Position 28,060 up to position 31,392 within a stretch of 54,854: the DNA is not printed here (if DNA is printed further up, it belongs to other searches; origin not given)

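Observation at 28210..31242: Single polypeptide fusing a HAS/NodC-type processive GT2 synthase to LysM and a mannuronan-C5-epimerase-type beta-helix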

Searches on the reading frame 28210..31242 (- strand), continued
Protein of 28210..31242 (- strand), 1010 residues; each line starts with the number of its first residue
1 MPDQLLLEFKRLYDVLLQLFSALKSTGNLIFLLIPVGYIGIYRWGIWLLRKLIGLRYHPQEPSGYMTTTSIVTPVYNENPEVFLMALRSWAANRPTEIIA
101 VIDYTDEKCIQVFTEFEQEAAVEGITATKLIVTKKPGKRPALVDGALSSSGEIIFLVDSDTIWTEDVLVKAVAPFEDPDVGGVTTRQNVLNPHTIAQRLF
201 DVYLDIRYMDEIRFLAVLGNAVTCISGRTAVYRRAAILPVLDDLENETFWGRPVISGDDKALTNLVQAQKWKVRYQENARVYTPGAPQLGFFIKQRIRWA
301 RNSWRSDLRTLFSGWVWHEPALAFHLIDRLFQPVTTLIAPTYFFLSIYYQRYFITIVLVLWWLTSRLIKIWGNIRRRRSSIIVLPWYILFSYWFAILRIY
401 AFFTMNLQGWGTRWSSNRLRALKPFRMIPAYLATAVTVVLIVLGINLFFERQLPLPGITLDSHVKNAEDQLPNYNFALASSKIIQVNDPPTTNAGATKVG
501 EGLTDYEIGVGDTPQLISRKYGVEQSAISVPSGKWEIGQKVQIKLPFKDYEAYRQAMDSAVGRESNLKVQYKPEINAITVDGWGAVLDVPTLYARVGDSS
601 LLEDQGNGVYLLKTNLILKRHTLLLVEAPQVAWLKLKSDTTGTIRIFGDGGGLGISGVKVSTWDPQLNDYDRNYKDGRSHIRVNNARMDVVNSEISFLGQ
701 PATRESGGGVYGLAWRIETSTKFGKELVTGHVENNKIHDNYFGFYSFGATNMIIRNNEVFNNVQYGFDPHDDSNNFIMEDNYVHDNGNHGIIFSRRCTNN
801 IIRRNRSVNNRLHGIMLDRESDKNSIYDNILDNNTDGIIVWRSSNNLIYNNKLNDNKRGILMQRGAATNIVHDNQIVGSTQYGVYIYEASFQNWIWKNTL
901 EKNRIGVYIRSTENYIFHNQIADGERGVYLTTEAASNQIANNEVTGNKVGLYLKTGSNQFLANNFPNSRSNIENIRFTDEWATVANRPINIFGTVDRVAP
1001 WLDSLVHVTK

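Call 8: search_solved_structures(query=window:28210-31242:-, max_evalue=0.01, show_alignments=3)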
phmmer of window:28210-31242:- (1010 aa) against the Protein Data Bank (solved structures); distinct sequences matched with E-value up to 0.01: 18.
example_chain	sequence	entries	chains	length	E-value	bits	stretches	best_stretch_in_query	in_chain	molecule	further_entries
4nk6_A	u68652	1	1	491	1.5e-27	99.2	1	600-886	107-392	Poly(beta-D-mannuronate) C5 epimerase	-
4ozy_A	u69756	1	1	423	1.5e-27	99.2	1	600-886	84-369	Poly(beta-D-mannuronate) C5 epimerase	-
4ozz_A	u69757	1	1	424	2.7e-27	98.3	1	601-886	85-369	Poly(beta-D-mannuronate) C5 epimerase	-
4nk8_A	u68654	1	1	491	1.4e-26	95.9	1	600-886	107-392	Poly(beta-D-mannuronate) C5 epimerase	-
7sp7_A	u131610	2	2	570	1.9e-14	55.7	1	131-418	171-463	Hyaluronan synthase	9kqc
8snc_A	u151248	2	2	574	1.9e-14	55.7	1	131-418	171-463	Hyaluronan synthase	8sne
8smm_A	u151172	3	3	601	3.3e-14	55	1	136-417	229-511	Hyaluronan synthase 1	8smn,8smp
7sp6_A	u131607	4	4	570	9.5e-14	53.5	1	131-418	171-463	Hyaluronan synthase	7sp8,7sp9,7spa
8snd_A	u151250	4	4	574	9.5e-14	53.4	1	131-418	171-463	Hyaluronan synthase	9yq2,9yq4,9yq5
2pyg_A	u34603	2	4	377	4e-08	34.8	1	743-859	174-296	Poly(beta-D-mannuronate) C5 epimerase 4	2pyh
5lw3_A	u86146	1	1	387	5.8e-07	31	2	743-859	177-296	Poly(beta-D-mannuronate) C5 epimerase 6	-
6yv7_A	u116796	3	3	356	1.3e-05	26.5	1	61-209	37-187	Glycosyl transferase, family 2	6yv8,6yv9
6yv7_B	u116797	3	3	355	1.3e-05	26.5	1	61-209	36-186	Glycosyl transferase, family 2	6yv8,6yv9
8ja4_A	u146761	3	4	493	0.0001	23.5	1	751-852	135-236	mannuronan 5-epimerase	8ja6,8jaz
8xfq_A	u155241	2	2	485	0.00011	23.5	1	751-852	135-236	mannuronan 5-epimerase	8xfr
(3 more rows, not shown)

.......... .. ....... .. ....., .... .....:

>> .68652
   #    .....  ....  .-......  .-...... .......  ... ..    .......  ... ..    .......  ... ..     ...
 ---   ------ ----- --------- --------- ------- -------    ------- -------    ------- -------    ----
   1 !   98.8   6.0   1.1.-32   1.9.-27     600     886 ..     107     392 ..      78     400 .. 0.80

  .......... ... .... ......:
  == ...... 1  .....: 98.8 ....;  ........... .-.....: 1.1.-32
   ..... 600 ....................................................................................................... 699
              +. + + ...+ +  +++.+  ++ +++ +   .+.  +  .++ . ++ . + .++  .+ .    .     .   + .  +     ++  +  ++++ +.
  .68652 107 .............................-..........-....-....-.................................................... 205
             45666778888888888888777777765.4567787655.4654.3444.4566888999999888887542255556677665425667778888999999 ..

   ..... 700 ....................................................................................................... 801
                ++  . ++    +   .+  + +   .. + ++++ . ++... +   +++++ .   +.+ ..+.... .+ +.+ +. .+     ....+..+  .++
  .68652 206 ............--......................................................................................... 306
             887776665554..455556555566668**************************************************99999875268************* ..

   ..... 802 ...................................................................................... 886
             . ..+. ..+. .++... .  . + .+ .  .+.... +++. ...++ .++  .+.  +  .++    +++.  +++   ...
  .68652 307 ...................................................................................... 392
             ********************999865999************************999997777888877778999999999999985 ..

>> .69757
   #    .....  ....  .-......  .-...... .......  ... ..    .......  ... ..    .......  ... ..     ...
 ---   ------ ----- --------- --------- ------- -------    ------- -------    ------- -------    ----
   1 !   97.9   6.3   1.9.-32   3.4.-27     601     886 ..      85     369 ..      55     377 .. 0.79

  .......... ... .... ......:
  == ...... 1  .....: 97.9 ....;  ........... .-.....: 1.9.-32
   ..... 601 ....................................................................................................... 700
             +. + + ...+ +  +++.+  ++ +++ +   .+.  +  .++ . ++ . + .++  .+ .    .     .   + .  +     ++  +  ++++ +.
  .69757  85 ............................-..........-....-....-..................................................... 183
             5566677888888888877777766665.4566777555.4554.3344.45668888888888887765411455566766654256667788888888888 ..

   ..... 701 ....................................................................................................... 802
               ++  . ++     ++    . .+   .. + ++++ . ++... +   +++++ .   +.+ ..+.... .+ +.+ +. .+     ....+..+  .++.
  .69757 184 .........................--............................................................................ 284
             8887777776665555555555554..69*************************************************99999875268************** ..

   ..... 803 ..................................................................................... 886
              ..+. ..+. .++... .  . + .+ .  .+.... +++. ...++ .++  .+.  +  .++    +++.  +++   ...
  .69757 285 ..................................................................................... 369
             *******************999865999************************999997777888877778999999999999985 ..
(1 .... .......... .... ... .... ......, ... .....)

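Call 15: find_related_loci(query=A1, collection=genome_contigs, flank=10000)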
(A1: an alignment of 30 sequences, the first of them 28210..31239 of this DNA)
Query A1 (1009 aa) in genome_contigs; peptide patterns used: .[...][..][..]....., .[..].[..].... (x = any residue, [..] = any of these).
600 stretches matched a pattern (row limit reached: there are more); 22 encode a relative of the query (tblastn E <= 1e-3); 22 distinct loci.
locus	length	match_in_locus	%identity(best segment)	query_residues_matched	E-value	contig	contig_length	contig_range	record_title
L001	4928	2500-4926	95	1-809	0e+0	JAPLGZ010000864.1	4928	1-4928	MAG: Chloroflexota bacterium isolate LacPavin_0920_WC57_MAG_53_11 LacPavin_0920_WC57_scaffold_858990, whole genome shotg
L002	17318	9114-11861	42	31-956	0e+0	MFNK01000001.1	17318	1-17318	MAG: Candidatus Levybacteria bacterium RIFCSPHIGHO2_01_FULL_36_15b rifcsphigho2_01_scaffold_12253, whole genome shotgun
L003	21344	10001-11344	63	5-450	0e+0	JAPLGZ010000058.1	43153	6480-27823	MAG: Chloroflexota bacterium isolate LacPavin_0920_WC57_MAG_53_11 LacPavin_0920_WC57_scaffold_552954, whole genome shotg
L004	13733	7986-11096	39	27-921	7e-101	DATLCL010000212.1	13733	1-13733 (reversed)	MAG TPA_asm: Aeromicrobium sp. isolate SMAG_U14323 k141_2052544, whole genome shotgun sequence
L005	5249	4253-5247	50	11-341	8e-66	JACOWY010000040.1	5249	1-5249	MAG: Candidatus Chisholmbacteria bacterium isolate NC_groundwater_139_Ag_S-0.1um_49_11 S4_GD2017_2_S1_scaffold_12982, wh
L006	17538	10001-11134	33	40-414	4e-47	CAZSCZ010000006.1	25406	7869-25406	MAG TPA_asm: uncultured Spirochaetia bacterium isolate binchicken_co256_261 genome assembly, contig: NODE_3429_length_25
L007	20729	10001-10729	25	56-308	9e-12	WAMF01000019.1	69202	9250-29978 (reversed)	MAG: Candidatus Micrarchaeota archaeon isolate S016_84_esom k151_766764, whole genome shotgun sequence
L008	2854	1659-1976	29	69-182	1e-6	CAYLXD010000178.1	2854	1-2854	MAG TPA_asm: uncultured Pirellulales bacterium isolate binchicken_co89_495 genome assembly, contig: NODE_81396_length_28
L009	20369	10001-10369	26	69-193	6e-6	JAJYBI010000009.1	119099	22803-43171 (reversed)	MAG: Deltaproteobacteria bacterium isolate BP8.bin75 NODE_195_length_119099_cov_2.189381, whole genome shotgun sequence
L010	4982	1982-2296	28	69-174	5e-6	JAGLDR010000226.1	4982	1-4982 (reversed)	MAG: bacterium isolate SW_4_4 ROV167.bin.4.fa_226, whole genome shotgun sequence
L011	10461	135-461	31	65-174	7e-6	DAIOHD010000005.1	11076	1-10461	MAG TPA_asm: Candidatus Magasanikbacteria bacterium isolate CTOTU29494 NODE_3232_length_11076_cov_18.802105, whole genom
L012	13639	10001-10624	23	67-272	1e-5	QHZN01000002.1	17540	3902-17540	MAG: Acidobacteria bacterium isolate gp13 AA74 14_0903_16_40cm_scaffold_3043_curated, whole genome shotgun sequence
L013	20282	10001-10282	30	67-159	1e-5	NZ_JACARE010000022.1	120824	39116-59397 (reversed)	Pseudomonas yamanorum strain IPO3780 IPO_3780_S49_L003_contig_22, whole genome shotgun sequence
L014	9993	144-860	25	65-280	5e-5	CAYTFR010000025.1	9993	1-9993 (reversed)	MAG TPA_asm: uncultured Gammaproteobacteria bacterium isolate binchicken_co275_500 genome assembly, contig: NODE_10786_l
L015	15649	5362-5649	29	65-159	4e-5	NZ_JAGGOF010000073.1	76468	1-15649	Pseudomonas fluorescens strain ISL-33 ISL33_74, whole genome shotgun sequence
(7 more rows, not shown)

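Call 20: search_protein_families(library=pfam, proteins=[L002:8178-9026:+, L002:12042-12953:+, L002:13008-13970:+, L004:7070-7978:+, L004:7908-9569:+, L004:9573-11225:+, L004:11232-12113:+, L003:9992-11605:+, L002:5202-6233:+, L004:6222-6911:+], max_evalue=0.001)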
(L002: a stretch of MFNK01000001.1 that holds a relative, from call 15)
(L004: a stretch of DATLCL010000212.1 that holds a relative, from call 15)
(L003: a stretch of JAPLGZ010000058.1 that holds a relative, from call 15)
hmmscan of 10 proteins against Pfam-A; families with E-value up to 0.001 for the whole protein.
L002:8178-9026:+ (282 aa): 1 family
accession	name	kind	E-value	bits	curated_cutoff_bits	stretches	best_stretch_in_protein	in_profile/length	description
PF00041.27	fn3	-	1.2e-10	41.9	25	1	43-123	6-82/84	Fibronectin type III domain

L002:12042-12953:+ (303 aa): 3 families
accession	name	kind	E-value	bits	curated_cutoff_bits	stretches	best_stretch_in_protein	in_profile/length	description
PF03721.20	UDPG_MGDP_dh_N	-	6.4e-26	91.5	27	1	61-172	76-185/187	UDP-glucose/GDP-mannose dehydrogenase family, NAD binding domain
PF00984.24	UDPG_MGDP_dh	-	5.3e-19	68.5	25.4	1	189-284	1-93/94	UDP-glucose/GDP-mannose dehydrogenase family, central domain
PF02558.23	ApbA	-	8.1e-05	22.7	22.2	1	6-83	1-72/150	Ketopantoate reductase PanE/ApbA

L002:13008-13970:+ (320 aa): 1 family
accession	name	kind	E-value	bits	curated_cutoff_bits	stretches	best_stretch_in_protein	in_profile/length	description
PF08787.18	Alginate_lyase2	-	3.4e-37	128.9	29.7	1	103-319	1-225/225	Alginate lyase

L004:7070-7978:+ (302 aa): 6 families
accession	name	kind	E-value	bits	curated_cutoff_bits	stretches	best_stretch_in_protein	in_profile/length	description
PF03721.20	UDPG_MGDP_dh_N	-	1.3e-28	100.3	27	2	54-169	74-187/187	UDP-glucose/GDP-mannose dehydrogenase family, NAD binding domain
PF00984.24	UDPG_MGDP_dh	-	4.5e-17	62.4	25.4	1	183-277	1-92/94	UDP-glucose/GDP-mannose dehydrogenase family, central domain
PF02558.23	ApbA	-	8.6e-06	25.9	22.2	1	3-58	1-55/150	Ketopantoate reductase PanE/ApbA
PF03807.23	F420_oxidored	-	0.00014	22.8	21.6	1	3-68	2-71/94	NADP oxidoreductase coenzyme F420-dependent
PF02254.24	TrkA_N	-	0.00018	22.2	23.8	1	3-51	1-48/116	TrkA-N domain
PF03446.21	NAD_binding_2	-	0.0002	21.9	21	1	2-68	1-67/161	NAD binding domain of 6-phosphogluconate dehydrogenase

L004:7908-9569:+ (553 aa): 5 families
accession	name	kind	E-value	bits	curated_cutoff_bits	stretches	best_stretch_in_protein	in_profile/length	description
PF13641.12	Glyco_tranf_2_3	-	3.4e-26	93.1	27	1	72-308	3-230/230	Glycosyltransferase like family 2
PF00535.33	Glycos_transf_2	-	7e-16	59.1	23.3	1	73-239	1-164/168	Glycosyl transferase family 2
PF13632.12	Glyco_trans_2_3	-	9e-14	52.2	27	1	156-364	2-183/198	Glycosyl transferase family group 2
PF13506.12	Glyco_transf_21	-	3.2e-06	27.2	21.7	1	140-307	18-174/174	Glycosyl transferase family 21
PF01476.26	LysM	-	1.3e-05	25.5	20.9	1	505-545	1-40/43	LysM domain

L004:9573-11225:+ (550 aa): 2 families
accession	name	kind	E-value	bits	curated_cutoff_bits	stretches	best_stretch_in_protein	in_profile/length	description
PF13229.12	Beta_helix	-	4.8e-18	65.7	25.9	2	258-415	5-156/158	Right handed beta helix region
PF05048.19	NosD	-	2.2e-14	53.8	23.6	3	317-438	50-168/212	Periplasmic copper-binding protein (NosD)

L004:11232-12113:+ (293 aa): 1 family
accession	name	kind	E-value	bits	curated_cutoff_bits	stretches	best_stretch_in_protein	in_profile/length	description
PF08787.18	Alginate_lyase2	-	1.8e-44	152.7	29.7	1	85-292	1-225/225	Alginate lyase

L003:9992-11605:+ (537 aa): 4 families
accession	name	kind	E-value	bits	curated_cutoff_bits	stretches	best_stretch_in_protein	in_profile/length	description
PF13641.12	Glyco_tranf_2_3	-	5.4e-24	85.9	27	1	67-302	3-230/230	Glycosyltransferase like family 2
PF00535.33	Glycos_transf_2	-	6.1e-15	56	23.3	1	68-236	1-163/168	Glycosyl transferase family 2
PF13632.12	Glyco_trans_2_3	-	3e-10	40.7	27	1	153-354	1-181/198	Glycosyl transferase family group 2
PF13506.12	Glyco_transf_21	-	4.8e-06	26.6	21.7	1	141-301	21-174/174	Glycosyl transferase family 21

L002:5202-6233:+ (343 aa): 1 family
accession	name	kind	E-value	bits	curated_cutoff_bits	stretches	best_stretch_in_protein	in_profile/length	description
PF01757.29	Acyl_transf_3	-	2.8e-27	96.1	31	1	8-333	3-324/326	Acyltransferase domain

L004:6222-6911:+ (229 aa): 7 families
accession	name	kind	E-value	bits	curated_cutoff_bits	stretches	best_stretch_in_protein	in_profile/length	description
PF08241.18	Methyltransf_11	-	1.7e-19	70.6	21.2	1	71-167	1-93/95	Methyltransferase domain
PF13649.12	Methyltransf_25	-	1.2e-18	68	27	1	70-165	1-97/97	Methyltransferase domain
PF08242.18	Methyltransf_12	-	1.5e-13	51.7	30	1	71-167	1-98/98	Methyltransferase domain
PF13489.12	Methyltransf_23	-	2.1e-13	50.8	27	1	57-181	12-128/164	Methyltransferase domain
PF01209.24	Ubie_methyltran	-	1.2e-10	41.6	20.1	1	60-168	41-150/233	ubiE/COQ5 methyltransferase family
PF13847.12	Methyltransf_31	-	2.2e-10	40.8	27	1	67-168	4-108/145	Methyltransferase domain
PF07021.18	MetW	-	0.00039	20.6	21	1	65-162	12-103/193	Methionine biosynthesis protein MetW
